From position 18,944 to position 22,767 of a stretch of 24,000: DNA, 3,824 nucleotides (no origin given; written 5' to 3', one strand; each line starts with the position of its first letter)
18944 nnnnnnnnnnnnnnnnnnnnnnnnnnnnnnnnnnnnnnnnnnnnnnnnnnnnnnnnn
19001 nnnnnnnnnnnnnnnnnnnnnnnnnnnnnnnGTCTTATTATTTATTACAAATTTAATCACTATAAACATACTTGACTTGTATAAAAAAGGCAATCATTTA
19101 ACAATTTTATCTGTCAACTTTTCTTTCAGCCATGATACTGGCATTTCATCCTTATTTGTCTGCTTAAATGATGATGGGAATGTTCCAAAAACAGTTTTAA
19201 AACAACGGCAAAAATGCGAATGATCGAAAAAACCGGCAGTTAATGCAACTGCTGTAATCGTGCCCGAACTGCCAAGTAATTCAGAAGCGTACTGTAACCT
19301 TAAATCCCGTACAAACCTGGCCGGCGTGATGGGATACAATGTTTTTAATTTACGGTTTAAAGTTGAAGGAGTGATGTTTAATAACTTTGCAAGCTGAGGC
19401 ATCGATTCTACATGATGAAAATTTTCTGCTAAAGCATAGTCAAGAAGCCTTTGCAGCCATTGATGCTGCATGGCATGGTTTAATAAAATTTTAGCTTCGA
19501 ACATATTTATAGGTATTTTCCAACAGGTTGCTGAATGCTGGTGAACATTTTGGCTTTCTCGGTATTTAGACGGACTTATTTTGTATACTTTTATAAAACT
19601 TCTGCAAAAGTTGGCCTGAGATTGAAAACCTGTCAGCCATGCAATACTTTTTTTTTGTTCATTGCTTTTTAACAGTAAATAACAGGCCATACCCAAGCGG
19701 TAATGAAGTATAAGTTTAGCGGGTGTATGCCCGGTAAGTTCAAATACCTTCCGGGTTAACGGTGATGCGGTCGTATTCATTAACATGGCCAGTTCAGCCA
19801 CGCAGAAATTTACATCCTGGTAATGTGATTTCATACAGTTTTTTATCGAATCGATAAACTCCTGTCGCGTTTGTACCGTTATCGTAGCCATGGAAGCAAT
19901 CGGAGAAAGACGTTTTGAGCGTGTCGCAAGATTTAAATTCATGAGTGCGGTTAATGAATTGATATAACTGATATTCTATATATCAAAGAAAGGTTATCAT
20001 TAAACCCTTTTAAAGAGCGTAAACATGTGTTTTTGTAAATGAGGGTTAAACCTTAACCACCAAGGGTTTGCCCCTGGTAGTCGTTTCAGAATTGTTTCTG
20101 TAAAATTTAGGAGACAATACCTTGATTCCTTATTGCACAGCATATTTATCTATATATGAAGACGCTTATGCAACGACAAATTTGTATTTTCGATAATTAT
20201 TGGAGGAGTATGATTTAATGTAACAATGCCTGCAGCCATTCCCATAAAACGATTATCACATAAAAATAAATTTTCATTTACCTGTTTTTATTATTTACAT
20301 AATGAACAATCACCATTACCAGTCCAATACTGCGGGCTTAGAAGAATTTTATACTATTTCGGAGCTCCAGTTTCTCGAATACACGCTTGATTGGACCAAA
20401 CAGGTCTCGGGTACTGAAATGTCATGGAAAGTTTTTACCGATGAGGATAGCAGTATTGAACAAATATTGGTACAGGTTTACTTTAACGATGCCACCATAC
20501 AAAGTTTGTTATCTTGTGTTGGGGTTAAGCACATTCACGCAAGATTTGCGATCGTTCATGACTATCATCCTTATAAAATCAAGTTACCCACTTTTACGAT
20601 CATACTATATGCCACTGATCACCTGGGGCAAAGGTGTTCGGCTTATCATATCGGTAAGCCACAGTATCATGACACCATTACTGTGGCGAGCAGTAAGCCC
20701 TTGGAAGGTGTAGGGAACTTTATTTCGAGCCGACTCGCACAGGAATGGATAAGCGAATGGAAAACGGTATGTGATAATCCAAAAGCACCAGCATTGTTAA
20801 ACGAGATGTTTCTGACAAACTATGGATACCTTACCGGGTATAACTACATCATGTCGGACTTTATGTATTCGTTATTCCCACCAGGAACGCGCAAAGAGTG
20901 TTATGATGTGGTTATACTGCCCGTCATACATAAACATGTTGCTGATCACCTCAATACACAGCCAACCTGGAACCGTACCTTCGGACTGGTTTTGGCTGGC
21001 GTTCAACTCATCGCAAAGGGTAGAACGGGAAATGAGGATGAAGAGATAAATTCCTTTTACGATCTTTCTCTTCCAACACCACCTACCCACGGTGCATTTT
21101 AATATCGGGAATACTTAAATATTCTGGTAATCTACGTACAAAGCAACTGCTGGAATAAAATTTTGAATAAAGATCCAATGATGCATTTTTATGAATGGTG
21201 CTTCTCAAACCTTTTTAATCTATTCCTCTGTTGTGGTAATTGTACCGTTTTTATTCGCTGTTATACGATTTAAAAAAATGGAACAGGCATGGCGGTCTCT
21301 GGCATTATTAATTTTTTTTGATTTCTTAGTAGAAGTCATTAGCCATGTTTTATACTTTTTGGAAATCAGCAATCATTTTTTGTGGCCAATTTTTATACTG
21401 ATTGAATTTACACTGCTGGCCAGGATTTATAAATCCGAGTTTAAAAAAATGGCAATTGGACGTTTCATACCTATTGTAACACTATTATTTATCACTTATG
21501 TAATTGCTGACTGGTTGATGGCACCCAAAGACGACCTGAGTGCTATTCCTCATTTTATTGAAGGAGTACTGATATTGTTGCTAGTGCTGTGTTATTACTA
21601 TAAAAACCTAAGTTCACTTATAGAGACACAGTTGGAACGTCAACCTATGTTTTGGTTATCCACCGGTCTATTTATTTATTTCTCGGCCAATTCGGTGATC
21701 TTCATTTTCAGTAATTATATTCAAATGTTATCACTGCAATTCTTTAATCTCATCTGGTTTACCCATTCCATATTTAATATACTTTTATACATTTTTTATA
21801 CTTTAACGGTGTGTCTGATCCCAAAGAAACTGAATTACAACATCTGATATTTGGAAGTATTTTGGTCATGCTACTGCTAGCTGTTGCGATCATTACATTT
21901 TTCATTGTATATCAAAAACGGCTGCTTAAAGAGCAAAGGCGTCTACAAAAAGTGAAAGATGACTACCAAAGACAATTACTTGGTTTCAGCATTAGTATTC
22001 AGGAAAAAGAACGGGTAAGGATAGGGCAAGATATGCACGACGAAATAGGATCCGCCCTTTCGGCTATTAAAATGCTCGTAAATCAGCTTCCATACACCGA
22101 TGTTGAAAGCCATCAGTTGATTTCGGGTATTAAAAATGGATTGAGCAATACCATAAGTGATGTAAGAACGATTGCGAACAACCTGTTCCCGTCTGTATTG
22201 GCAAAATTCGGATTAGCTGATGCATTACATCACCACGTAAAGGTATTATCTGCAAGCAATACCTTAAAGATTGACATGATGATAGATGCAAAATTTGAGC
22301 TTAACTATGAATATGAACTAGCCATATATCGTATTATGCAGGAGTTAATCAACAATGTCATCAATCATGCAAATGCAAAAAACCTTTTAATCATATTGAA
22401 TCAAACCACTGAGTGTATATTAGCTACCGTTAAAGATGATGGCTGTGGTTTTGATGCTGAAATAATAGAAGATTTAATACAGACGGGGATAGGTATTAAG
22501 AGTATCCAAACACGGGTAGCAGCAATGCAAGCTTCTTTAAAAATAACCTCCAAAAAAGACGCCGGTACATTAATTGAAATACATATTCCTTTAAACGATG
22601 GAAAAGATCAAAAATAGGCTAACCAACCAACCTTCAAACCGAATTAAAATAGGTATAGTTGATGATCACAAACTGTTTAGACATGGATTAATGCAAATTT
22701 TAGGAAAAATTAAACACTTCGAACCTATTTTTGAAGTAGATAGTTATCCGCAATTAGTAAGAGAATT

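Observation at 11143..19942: An 8.8-kb co-directional cluster reads as an R-body (Reb) locus with an unusually large paralog set plus accessory and lysis-like genes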

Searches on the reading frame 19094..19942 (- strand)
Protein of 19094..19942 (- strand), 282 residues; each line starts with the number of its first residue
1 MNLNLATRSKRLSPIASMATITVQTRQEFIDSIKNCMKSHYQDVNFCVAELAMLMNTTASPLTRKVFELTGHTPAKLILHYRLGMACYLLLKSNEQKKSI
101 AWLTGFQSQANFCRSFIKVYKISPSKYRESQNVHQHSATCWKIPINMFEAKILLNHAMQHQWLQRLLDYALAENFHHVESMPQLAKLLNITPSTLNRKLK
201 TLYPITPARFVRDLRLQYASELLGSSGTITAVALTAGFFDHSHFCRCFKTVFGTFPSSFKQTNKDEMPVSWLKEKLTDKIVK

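Call 4: search_protein_families(library=pfam, max_evalue=1, proteins=[window:19094-19942:-])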
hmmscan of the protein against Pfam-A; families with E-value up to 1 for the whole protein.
window:19094-19942:- (282 aa): 13 families
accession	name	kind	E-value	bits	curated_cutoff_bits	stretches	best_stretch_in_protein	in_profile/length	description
PF12833.13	HTH_18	-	2.2e-36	124.4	33.6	2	184-261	1-79/80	Helix-turn-helix domain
PF00165.29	HTH_AraC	-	1.4e-12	47.8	26.6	2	228-257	10-38/42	Bacterial regulatory helix-turn-helix proteins, AraC family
PF02954.25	HTH_8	-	0.00098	19.2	22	1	181-200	21-40/42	Bacterial regulatory protein, Fis family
PF01047.28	MarR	-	0.009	16.3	24.6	1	183-203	22-42/59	MarR family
PF13412.12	HTH_24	-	0.032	14.3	21.9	1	180-202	19-41/48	Winged helix-turn-helix DNA-binding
PF24010.1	DUF7324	-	0.036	14.8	27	1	233-247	4-20/48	Family of unknown function (DUF7324)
PF13545.12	HTH_Crp_2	-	0.043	14.2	27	1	180-202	24-46/70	Crp-like helix-turn-helix domain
PF13542.12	HTH_Tnp_ISL3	-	0.043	13.7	27.4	0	169-201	19-49/51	Helix-turn-helix domain of transposase family ISL3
PF23737.1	HTH_71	-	0.082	13.3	27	1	169-194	9-34/50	HTH 3-helical bundle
PF02796.21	HTH_7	-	0.12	13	23.8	1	183-200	26-43/45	Helix-turn-helix domain of resolvase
PF05043.19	Mga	-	0.21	12.6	21.1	1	150-202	5-54/87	Mga helix-turn-helix domain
PF04967.18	HTH_10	-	0.21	11.8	23.1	0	183-200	28-45/53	HTH DNA binding domain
PF20432.4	Xre-like-HTH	-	0.26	12.1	25.8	1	183-201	28-46/63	Antitoxin Xre-like helix-turn-helix domain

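Call 30: search_protein_families(library=ncbifam, max_evalue=0.1, proteins=[window:19094-19942:-])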
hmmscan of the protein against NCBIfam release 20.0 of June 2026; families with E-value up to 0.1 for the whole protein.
window:19094-19942:- (282 aa): 36 families (the best 25 are shown)
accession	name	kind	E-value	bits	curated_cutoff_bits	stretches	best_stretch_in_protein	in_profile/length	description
NF006902.0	PRK09393.1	equivalog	7.1e-23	81.3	425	2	25-133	217-324/327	transcriptional regulator FtrA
NF010028.0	PRK13503.1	equivalog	4.9e-22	78.6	288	2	156-264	166-274/278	HTH-type transcriptional activator RhaS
NF047455.1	TF_Staph_AryK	equivalog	1.9e-17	62.8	850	2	16-141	145-269/759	transcriptional regulator AryK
NF052534.1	RzbtTranRegRhrA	equivalog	2.2e-16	60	500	2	23-129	202-309/312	rhizobactin biosynthesis transcriptional regulator RhrA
NF007243.0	PRK09685.1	equivalog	2.2e-15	56.8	199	2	31-130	201-301/303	transcriptional regulator FeaR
NF007860.0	PRK10572.1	equivalog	5.2e-15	55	208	2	153-265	175-287/292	arabinose operon transcriptional regulator AraC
NF052371.1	TransRegGbdRPseu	equivalog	1.6e-14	53.8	480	2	173-266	236-330/365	choline metabolism transcriptional regulator GbdR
TIGR04094.1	adjacent_YSIRK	equivalog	1.2e-13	50.8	200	2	171-260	294-383/383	YSIRK-targeted surface antigen transcriptional regulator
NF007633.0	PRK10296.1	equivalog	2.5e-13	50.2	264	2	161-261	172-273/280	transcriptional regulator ChbR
NF049968.1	QhpR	equivalog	3.5e-13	49.3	250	2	180-259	204-283/284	AraC-like transcriptional regulator QhpR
TIGR02297.1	HpaA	equivalog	5.1e-13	48.9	274.65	2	171-261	195-286/287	4-hydroxyphenylacetate catabolism regulatory protein HpaA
NF047788.1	TransRegPocR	equivalog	2.4e-12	46.8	500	2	179-266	206-294/296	transcriptional regulator PocR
NF011732.0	PRK15185.1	equivalog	3.9e-12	46.1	354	2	185-261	229-305/309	transcriptional regulator HilD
NF049932.1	TranspRegBtr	equivalog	1.1e-11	44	900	2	21-129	157-264/531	bacillibactin transport transcriptional regulator Btr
NF012144.2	ramA_TF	equivalog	5.5e-11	42.9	180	2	59-131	35-107/108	RamA family antibiotic efflux transcriptional regulator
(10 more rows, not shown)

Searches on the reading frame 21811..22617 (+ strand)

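Call 43: search_protein_families(library=pfam, max_evalue=0.001, proteins=[window:21811-22617:+])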
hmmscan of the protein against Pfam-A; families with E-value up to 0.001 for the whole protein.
window:21811-22617:+ (268 aa): 2 families
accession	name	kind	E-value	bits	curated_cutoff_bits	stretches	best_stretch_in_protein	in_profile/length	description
PF02518.31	HATPase_c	-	1.7e-12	48.2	26.4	1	169-262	3-110/111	Histidine kinase-, DNA gyrase B-, and HSP90-like ATPase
PF07730.19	HisKA_3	-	1.9e-08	35.2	24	1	67-129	1-67/68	Histidine kinase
